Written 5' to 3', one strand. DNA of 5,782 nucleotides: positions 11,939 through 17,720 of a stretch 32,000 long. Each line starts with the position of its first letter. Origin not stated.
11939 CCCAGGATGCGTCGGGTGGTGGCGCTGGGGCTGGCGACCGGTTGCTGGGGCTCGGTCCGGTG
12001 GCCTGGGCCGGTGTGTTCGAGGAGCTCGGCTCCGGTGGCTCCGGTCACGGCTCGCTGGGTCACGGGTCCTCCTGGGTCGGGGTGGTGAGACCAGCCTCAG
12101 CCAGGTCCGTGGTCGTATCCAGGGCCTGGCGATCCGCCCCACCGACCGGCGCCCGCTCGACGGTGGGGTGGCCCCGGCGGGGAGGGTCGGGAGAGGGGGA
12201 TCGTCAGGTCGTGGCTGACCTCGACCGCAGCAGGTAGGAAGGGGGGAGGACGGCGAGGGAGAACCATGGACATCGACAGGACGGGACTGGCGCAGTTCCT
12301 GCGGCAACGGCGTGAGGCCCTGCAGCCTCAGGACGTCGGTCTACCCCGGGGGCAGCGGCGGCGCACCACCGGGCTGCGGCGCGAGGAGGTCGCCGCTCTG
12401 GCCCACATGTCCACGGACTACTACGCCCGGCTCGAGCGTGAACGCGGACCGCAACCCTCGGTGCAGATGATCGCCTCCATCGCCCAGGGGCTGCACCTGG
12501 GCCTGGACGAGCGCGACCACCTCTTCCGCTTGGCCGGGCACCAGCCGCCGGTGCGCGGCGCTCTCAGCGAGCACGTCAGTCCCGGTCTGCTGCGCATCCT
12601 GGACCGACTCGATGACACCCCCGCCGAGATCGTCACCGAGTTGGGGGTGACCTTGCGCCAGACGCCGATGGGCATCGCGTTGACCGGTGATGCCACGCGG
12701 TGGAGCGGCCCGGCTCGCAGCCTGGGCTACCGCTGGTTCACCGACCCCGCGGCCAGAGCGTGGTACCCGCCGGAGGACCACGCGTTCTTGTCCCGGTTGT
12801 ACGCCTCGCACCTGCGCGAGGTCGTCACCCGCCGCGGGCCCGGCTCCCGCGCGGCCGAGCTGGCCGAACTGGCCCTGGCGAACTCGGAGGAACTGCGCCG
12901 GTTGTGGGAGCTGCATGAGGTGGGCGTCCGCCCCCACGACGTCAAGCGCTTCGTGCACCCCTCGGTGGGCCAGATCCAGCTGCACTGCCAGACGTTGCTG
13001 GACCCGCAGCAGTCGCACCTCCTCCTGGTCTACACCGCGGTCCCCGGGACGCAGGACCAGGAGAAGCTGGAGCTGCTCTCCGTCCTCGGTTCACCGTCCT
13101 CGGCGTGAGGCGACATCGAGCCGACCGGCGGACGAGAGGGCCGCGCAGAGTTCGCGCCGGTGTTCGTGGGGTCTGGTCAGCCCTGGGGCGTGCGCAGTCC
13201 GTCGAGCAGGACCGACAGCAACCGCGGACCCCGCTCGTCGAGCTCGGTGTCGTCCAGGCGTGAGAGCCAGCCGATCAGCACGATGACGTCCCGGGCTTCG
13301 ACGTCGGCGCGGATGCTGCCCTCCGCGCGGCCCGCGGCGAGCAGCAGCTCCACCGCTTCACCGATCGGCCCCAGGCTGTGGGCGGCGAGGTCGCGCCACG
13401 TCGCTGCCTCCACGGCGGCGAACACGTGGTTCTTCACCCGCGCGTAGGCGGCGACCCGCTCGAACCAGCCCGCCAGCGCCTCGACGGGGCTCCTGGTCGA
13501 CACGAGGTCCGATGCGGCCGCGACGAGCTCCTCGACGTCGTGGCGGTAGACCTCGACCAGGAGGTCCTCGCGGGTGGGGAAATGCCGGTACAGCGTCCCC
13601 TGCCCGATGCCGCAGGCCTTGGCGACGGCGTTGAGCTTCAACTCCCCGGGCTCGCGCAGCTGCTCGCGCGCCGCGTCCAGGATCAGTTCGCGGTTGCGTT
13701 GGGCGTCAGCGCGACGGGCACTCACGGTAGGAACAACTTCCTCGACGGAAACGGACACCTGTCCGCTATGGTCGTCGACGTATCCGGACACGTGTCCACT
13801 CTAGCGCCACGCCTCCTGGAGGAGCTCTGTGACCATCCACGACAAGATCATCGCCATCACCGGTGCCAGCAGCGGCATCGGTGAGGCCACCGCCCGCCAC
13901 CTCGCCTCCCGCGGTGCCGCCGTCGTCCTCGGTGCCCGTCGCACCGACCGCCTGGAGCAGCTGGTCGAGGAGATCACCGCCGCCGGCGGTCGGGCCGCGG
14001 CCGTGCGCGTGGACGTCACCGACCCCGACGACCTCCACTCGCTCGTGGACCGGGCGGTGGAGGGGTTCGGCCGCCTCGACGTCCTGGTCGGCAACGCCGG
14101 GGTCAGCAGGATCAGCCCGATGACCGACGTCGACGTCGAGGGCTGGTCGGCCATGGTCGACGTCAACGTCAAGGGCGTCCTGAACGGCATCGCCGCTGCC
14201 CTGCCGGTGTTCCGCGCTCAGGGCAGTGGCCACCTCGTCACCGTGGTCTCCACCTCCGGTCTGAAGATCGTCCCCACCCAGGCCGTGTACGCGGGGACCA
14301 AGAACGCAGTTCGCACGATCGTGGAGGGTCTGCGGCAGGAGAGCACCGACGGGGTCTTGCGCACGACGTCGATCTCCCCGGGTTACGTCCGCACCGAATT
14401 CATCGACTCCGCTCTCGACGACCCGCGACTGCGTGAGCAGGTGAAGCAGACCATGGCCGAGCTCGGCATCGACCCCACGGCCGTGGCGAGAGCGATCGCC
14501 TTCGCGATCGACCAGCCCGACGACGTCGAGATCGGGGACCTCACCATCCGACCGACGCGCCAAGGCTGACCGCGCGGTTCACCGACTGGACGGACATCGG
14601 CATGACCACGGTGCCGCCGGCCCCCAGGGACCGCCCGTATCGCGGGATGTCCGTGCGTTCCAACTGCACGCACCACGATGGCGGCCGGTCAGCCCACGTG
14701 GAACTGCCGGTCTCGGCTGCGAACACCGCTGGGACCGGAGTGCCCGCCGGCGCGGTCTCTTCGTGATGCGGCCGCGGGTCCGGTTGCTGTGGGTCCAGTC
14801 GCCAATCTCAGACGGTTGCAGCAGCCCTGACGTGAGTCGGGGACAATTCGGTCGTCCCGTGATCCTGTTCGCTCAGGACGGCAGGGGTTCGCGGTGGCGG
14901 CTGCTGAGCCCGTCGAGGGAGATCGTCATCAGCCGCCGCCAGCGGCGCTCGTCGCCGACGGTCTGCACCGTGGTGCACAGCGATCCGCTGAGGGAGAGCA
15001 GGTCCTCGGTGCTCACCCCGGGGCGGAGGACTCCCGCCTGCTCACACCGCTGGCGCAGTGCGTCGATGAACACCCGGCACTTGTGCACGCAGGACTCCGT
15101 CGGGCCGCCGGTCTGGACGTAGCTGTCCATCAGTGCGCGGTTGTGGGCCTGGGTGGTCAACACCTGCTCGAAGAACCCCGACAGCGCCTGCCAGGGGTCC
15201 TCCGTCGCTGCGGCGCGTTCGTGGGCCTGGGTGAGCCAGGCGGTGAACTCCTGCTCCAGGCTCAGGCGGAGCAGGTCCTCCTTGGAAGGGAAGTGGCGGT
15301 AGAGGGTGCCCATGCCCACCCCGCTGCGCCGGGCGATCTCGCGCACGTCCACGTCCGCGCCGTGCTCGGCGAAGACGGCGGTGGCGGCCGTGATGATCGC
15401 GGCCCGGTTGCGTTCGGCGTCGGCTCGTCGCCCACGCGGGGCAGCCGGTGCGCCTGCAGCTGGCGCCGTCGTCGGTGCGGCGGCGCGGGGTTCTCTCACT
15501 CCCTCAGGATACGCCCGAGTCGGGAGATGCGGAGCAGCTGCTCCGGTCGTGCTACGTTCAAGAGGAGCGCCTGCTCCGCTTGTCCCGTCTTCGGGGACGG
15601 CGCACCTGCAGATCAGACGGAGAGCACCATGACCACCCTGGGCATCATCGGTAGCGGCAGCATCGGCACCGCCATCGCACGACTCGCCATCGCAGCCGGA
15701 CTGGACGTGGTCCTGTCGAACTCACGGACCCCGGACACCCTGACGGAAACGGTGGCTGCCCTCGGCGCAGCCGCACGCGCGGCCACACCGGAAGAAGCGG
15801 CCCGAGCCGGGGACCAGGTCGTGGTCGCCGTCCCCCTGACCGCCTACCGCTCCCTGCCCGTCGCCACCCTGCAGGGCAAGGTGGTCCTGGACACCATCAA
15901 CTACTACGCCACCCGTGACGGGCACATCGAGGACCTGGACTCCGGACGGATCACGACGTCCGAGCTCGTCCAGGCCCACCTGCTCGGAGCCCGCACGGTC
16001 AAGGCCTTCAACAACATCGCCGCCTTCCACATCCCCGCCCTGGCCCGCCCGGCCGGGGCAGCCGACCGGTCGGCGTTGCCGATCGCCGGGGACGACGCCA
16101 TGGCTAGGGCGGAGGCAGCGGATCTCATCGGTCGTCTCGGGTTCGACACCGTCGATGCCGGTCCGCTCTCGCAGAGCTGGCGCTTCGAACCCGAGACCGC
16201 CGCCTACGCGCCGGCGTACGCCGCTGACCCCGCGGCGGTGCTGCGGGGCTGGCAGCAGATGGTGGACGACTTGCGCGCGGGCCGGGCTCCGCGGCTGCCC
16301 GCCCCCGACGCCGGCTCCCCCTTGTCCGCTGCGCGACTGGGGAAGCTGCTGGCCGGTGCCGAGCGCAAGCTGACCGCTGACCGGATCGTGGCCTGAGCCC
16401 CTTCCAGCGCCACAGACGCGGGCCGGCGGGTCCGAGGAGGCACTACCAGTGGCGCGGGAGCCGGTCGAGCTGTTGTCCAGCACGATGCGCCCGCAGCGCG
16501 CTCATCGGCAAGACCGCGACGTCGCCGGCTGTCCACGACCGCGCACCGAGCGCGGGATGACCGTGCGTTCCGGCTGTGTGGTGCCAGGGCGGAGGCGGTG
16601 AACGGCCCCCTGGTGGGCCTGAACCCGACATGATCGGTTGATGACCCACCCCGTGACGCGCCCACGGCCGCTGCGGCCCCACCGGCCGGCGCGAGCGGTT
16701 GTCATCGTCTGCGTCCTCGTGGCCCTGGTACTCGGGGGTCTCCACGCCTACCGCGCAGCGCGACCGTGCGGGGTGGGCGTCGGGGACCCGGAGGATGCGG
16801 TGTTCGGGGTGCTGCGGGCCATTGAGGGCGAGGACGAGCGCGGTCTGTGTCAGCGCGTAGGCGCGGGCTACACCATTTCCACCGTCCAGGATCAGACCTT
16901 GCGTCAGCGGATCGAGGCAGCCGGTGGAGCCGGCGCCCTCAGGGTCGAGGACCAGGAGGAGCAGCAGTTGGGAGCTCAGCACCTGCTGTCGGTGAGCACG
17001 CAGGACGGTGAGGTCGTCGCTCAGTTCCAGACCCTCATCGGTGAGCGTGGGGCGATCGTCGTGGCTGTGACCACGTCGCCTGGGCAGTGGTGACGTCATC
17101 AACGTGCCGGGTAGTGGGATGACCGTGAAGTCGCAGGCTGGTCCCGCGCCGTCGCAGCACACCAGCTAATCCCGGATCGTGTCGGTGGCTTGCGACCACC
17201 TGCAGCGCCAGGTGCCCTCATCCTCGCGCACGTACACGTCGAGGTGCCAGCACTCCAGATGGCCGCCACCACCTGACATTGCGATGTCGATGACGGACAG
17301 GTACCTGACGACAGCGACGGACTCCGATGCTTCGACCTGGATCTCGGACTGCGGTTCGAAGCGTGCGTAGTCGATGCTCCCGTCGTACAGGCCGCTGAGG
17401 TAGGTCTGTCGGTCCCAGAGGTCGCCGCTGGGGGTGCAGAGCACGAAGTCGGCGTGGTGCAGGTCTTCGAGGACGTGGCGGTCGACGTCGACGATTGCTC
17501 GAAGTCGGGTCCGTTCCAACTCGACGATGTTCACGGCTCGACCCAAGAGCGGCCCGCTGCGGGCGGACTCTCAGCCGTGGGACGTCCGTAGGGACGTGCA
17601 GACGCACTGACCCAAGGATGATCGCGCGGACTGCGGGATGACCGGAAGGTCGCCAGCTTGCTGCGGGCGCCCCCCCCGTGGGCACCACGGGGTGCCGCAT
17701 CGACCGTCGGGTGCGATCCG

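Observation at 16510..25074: About 8.6 kb partitioned into single-gene cassettes by at least 13 same-orientation conserved repeats (integron-like layout, unfamiliar site, no recombinase visible)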

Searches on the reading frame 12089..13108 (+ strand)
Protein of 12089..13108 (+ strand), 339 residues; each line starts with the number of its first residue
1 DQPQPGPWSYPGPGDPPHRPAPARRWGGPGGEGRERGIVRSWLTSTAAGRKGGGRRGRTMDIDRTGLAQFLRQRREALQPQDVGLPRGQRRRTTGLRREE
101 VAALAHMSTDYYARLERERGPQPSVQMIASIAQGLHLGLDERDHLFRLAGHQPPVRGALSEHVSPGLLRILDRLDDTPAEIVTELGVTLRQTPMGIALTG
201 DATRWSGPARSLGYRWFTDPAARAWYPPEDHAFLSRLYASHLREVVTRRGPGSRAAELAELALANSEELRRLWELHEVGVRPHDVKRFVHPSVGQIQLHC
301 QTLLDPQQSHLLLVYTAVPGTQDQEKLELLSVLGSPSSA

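Call 11: search_protein_families(library=pfam, proteins=[window:12089-13108:+], max_evalue=0.01)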
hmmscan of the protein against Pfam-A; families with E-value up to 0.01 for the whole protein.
window:12089-13108:+ (339 aa): 3 families
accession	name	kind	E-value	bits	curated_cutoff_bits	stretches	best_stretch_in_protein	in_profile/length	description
PF17765.7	MLTR_LBD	-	2.2e-38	132.4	26.3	1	163-330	1-168/168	MmyB-like transcription regulator ligand binding domain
PF13560.12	HTH_31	-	1.1e-10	42.1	27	1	67-145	2-64/64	Helix-turn-helix domain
PF01381.28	HTH_3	-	0.0001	22.7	23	1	91-141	5-54/55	Helix-turn-helix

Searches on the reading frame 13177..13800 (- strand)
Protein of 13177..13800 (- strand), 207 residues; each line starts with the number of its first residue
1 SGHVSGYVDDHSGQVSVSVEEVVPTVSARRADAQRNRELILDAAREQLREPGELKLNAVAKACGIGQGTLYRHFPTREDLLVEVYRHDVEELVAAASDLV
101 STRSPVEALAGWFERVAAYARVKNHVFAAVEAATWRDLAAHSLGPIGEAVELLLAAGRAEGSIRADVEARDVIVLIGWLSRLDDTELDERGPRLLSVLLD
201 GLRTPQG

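Call 11: search_protein_families(library=pfam, proteins=[window:13177-13800:-], max_evalue=0.01)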
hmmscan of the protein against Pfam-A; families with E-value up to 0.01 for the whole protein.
window:13177-13800:- (207 aa): 3 families
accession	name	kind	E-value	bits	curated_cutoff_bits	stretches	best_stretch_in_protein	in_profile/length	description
PF21597.2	TetR_C_43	-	1.9e-12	47.7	27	1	105-203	2-104/105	Transcriptional regulator SbtR-like, C-terminal domain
PF00440.29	TetR_N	-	1.7e-11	44.2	24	1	40-84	1-47/47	Bacterial regulatory proteins, tetR family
PF17938.6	TetR_C_29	-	0.0036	17.9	26.2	1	145-178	49-82/119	Tetracyclin repressor-like, C-terminal domain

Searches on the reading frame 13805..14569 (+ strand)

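Call 11: search_protein_families(library=pfam, proteins=[window:13805-14569:+], max_evalue=0.01)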
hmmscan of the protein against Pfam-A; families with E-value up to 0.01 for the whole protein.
window:13805-14569:+ (254 aa): 6 families
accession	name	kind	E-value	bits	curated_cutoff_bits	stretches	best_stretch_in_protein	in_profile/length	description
PF00106.31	adh_short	-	2.8e-51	174.2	26.6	1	14-202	1-189/195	short chain dehydrogenase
PF13561.12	adh_short_C2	-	4.1e-42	144.8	27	1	20-233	1-215/236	Enoyl-(Acyl carrier protein) reductase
PF08659.16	KR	-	4.5e-17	63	22.6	1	18-182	5-169/180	KR domain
PF01370.27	Epimerase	-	5.1e-05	23.2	20.9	1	16-133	1-103/240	NAD dependent epimerase/dehydratase family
PF13460.12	NAD_binding_10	-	0.00044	20.6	27.2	1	20-82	1-59/184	NAD(P)H-binding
PF02882.25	THF_DHG_CYH_C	-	0.0098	15.7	27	0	7-74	30-100/160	Tetrahydrofolate dehydrogenase/cyclohydrolase, NAD(P)-binding domain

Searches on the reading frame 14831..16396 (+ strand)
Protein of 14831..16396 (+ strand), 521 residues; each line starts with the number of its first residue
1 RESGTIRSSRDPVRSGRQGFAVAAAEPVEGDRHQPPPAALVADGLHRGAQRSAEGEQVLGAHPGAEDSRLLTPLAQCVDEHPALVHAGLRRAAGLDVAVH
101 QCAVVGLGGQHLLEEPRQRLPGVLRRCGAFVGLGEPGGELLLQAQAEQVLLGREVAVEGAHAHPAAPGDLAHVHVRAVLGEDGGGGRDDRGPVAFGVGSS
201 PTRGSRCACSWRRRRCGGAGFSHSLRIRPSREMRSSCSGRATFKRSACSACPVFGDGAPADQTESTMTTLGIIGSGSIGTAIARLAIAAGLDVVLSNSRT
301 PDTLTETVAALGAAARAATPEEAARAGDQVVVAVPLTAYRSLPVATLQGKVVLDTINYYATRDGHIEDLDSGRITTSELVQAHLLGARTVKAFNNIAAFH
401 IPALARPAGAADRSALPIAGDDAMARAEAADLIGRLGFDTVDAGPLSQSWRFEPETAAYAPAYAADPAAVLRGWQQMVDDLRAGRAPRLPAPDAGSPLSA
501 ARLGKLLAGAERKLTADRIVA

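Call 11: search_protein_families(library=pfam, proteins=[window:14831-16396:+], max_evalue=0.01)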
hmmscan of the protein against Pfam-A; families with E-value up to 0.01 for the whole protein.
window:14831-16396:+ (521 aa): 4 families
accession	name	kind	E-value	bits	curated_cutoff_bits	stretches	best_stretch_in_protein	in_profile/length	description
PF03807.23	F420_oxidored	-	8.4e-17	62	21.6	1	270-358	2-94/94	NADP oxidoreductase coenzyme F420-dependent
PF02826.25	2-Hacid_dh_C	-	7.2e-08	32.4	25.1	1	263-338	32-103/178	D-isomer specific 2-hydroxyacid dehydrogenase, NAD binding domain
PF03446.21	NAD_binding_2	-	0.00015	22.2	21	1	270-336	2-65/161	NAD binding domain of 6-phosphogluconate dehydrogenase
PF02737.24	3HCDH_N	-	0.0021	18.4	22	1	270-315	2-46/180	3-hydroxyacyl-CoA dehydrogenase, NAD binding domain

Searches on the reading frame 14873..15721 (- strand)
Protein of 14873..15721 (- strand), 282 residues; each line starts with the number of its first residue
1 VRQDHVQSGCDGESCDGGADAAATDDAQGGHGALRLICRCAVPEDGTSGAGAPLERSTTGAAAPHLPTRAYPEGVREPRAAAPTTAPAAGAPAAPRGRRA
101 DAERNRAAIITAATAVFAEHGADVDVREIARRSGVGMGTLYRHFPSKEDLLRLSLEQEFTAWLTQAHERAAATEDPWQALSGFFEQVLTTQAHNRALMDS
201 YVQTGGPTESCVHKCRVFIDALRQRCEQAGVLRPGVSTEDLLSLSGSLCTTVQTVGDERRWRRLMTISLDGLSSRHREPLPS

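Call 11: search_protein_families(library=pfam, proteins=[window:14873-15721:-], max_evalue=0.01)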
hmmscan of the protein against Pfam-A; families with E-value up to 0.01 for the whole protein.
window:14873-15721:- (282 aa): 2 families
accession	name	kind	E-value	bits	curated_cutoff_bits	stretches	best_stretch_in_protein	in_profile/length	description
PF00440.29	TetR_N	-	1e-15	57.7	24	1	109-152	1-45/47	Bacterial regulatory proteins, tetR family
PF21597.2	TetR_C_43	-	2.6e-10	40.9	27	1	175-273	1-104/105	Transcriptional regulator SbtR-like, C-terminal domain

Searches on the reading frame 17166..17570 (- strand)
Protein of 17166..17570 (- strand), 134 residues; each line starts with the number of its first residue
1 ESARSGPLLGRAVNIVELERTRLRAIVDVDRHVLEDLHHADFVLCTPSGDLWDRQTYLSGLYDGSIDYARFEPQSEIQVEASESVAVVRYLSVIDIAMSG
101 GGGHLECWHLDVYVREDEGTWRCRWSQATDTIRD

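Call 12: search_protein_families(library=pfam, proteins=[window:17166-17570:-], max_evalue=0.01)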
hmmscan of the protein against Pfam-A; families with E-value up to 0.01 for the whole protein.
window:17166-17570:- (134 aa): 1 family
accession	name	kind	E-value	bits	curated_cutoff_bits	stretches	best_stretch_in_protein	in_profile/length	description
PF14534.12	DUF4440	-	4.8e-21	75.6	25.2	1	15-123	1-107/107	Domain of unknown function (DUF4440)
